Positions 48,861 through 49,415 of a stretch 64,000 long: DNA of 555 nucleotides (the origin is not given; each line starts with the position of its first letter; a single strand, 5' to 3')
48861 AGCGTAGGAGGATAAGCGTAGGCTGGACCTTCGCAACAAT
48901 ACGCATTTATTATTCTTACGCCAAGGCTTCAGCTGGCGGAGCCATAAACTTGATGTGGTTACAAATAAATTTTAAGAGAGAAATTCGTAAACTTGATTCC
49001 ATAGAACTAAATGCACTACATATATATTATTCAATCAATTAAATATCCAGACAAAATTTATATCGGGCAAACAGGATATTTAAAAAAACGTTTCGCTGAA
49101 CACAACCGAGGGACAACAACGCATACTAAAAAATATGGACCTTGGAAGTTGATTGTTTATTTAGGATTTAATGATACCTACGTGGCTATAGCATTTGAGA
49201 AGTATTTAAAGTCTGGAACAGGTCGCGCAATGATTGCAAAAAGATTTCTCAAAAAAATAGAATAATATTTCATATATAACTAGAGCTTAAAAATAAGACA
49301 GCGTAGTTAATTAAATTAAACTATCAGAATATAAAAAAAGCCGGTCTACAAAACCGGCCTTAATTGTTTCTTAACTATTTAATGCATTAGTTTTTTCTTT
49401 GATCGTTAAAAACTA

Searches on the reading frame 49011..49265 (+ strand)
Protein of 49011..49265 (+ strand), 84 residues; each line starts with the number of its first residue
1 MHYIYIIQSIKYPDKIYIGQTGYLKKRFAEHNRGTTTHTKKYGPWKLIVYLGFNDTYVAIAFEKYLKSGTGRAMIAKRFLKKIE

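Call 3: search_protein_families(library=pfam, proteins=[window:49011-49265:+], max_evalue=1)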
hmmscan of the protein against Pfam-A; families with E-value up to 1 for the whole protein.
window:49011-49265:+ (84 aa): 2 families
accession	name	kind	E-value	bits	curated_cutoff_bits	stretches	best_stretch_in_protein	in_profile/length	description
PF01541.30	GIY-YIG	-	2.4e-14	53.8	22.6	1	1-71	1-73/78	GIY-YIG catalytic domain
PF10544.15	T5orf172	-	6.9e-05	23.7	20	1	3-43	2-43/101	T5orf172 domain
